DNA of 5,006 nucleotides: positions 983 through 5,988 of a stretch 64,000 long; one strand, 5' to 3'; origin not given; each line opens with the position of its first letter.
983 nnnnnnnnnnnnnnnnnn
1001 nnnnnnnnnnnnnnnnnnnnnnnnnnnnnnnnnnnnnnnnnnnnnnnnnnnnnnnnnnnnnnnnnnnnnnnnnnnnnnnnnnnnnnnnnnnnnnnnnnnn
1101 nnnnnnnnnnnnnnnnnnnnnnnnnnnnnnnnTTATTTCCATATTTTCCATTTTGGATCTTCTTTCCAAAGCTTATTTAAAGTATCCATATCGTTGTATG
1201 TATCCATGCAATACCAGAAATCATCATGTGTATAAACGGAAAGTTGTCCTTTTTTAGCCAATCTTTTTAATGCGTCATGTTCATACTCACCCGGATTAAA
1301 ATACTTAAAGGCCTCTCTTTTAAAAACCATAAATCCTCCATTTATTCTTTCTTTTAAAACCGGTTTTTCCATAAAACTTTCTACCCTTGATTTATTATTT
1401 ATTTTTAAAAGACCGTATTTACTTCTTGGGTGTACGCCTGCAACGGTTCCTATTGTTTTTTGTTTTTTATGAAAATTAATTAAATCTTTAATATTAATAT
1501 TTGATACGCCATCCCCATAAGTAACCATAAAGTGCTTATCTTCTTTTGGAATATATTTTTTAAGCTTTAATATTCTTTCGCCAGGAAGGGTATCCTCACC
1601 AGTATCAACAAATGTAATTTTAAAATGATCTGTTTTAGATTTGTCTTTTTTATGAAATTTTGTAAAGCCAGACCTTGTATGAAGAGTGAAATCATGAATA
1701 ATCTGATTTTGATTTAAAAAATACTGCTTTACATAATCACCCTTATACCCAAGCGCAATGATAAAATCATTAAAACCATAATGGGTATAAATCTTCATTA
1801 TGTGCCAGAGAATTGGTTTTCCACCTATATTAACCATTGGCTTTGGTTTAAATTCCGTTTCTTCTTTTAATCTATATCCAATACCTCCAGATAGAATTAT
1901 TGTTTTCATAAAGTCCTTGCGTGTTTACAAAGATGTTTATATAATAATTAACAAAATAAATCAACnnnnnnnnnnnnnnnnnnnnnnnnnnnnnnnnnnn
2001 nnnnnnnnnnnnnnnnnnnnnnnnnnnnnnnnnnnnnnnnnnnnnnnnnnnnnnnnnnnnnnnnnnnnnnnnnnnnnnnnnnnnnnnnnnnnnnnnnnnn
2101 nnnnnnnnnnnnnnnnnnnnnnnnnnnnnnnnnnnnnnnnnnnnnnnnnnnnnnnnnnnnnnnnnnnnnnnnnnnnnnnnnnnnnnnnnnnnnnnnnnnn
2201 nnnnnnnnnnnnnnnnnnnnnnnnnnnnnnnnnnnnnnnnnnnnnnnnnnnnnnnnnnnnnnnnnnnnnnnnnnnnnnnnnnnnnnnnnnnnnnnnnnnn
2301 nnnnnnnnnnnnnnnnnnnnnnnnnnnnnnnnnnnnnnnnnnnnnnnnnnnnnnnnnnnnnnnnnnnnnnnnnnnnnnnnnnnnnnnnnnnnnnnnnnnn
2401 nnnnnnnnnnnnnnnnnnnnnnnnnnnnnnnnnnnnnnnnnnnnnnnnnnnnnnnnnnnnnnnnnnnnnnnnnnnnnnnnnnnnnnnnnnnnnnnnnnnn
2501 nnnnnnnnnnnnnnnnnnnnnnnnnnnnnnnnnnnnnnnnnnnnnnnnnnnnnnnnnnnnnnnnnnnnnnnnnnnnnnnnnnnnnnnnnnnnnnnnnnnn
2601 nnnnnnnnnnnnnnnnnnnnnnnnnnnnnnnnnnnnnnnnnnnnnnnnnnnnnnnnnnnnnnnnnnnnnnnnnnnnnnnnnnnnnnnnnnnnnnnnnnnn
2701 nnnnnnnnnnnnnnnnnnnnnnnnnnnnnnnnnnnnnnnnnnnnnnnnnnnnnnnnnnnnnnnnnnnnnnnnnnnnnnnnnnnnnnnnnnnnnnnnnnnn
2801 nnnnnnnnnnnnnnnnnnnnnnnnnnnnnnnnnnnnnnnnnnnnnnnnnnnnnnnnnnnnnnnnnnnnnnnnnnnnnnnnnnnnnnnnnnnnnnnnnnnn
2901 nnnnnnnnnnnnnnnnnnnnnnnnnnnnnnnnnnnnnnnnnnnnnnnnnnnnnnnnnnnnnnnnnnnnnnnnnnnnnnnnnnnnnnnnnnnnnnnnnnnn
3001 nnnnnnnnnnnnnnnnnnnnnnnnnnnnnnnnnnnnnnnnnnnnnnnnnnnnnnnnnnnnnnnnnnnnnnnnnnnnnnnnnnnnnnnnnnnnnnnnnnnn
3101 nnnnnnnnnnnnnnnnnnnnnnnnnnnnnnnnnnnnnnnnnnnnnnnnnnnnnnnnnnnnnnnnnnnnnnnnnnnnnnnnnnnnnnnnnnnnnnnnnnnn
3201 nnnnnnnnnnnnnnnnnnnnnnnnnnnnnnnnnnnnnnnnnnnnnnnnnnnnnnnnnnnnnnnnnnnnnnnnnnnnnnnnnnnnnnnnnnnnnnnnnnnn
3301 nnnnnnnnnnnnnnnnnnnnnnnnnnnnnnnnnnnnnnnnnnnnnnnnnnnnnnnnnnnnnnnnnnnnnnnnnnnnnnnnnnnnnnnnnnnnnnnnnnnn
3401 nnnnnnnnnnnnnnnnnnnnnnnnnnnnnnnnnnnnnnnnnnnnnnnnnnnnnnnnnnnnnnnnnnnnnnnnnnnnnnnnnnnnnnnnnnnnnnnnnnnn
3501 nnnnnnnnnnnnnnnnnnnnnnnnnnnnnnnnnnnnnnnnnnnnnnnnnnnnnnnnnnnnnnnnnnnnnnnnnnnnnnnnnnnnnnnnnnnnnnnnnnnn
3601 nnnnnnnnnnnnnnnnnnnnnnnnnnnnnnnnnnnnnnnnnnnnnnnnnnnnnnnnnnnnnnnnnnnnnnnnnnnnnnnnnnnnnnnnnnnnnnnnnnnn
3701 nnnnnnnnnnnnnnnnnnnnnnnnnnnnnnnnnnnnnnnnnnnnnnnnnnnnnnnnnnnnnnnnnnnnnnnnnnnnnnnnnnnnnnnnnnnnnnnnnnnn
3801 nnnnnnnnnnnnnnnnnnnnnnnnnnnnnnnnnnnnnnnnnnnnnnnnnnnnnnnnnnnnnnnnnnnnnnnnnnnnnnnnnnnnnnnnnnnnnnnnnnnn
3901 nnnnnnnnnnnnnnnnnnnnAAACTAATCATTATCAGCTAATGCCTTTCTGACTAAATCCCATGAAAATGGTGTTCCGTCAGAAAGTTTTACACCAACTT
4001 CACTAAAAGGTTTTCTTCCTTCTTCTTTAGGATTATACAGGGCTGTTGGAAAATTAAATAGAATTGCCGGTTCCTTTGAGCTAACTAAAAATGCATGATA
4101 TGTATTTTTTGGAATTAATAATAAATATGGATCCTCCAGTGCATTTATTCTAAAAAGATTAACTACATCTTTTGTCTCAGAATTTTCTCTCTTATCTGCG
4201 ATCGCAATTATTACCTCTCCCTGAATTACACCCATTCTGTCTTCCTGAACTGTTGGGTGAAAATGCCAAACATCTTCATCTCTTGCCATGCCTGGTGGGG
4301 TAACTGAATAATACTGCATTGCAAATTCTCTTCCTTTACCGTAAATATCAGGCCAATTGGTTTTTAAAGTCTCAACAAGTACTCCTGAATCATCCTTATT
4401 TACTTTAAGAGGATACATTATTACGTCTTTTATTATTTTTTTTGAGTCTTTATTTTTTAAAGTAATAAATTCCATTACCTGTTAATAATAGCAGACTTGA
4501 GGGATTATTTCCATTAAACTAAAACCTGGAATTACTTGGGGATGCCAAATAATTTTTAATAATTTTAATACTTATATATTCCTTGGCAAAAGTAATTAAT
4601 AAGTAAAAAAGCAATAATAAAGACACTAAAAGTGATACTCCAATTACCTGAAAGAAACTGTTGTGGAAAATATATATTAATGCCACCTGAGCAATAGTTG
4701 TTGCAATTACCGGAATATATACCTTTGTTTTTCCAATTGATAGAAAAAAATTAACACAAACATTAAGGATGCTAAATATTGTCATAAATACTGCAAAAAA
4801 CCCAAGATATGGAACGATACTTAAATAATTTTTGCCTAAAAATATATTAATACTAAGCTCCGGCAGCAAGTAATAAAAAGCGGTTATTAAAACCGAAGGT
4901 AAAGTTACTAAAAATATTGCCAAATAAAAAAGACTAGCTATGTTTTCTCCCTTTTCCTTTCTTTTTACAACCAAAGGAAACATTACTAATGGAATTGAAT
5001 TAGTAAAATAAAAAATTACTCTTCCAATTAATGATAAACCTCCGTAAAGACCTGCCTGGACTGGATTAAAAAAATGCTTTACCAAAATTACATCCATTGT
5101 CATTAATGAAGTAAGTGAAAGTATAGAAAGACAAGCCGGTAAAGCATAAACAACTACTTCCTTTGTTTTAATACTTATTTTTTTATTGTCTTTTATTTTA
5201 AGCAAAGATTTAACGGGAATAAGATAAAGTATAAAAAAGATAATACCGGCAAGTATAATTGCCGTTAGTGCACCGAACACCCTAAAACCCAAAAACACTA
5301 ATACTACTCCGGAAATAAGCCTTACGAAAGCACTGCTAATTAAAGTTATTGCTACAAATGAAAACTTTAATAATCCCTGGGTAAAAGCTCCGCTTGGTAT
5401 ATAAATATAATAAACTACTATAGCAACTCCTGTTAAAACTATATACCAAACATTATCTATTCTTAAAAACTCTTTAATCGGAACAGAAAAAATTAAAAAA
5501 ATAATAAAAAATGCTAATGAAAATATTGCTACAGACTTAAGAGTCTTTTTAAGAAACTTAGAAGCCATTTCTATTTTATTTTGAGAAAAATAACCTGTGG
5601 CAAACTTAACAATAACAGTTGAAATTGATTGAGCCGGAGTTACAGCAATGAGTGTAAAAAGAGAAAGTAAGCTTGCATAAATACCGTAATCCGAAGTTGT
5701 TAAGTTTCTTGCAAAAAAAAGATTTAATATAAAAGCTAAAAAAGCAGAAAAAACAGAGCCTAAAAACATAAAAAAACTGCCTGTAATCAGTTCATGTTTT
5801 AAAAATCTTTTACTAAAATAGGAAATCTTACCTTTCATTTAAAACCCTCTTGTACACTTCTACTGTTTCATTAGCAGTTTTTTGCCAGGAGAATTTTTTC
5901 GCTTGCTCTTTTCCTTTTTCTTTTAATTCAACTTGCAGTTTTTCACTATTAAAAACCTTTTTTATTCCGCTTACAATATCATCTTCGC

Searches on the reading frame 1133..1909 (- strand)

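Call 73: search_protein_families(library=pfam, proteins=[window:1133-1909:-], max_evalue=0.001)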
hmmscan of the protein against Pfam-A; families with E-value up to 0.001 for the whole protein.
window:1133-1909:- (258 aa): 2 families
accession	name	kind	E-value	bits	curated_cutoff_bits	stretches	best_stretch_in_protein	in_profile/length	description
PF00483.29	NTP_transferase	-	2.2e-21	77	21.2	1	2-232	1-224/245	Nucleotidyl transferase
PF12804.13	NTP_transf_3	-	7.7e-05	23.4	27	1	4-61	2-52/160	MobA-like NTP transferase domain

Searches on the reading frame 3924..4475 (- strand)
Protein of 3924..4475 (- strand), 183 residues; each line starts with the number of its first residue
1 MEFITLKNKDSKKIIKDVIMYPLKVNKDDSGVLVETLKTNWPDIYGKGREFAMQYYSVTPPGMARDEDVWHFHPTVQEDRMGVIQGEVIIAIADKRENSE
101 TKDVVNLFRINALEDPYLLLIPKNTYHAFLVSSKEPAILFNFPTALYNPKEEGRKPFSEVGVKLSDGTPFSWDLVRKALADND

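Call 20: search_protein_families(library=pfam, proteins=[window:3924-4475:-], max_evalue=0.0001)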
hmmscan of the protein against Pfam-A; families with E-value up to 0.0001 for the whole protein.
window:3924-4475:- (183 aa): 1 family
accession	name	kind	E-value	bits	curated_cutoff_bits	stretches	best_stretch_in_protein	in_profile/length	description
PF00908.23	dTDP_sugar_isom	-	1.8e-10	41.2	27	1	15-153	4-139/168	dTDP-4-dehydrorhamnose 3,5-epimerase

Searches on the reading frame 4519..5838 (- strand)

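Call 20: search_protein_families(library=pfam, proteins=[window:4519-5838:-], max_evalue=0.0001)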
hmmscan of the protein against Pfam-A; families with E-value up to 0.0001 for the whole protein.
window:4519-5838:- (439 aa): 2 families
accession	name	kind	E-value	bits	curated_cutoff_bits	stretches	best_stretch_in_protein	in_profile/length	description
PF13440.11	Polysacc_synt_3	-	3.7e-12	46.5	23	1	42-343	2-293/293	Polysaccharide biosynthesis protein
PF01943.22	Polysacc_synt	-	1.1e-09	38.6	28.2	1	19-291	3-271/274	Polysaccharide biosynthesis protein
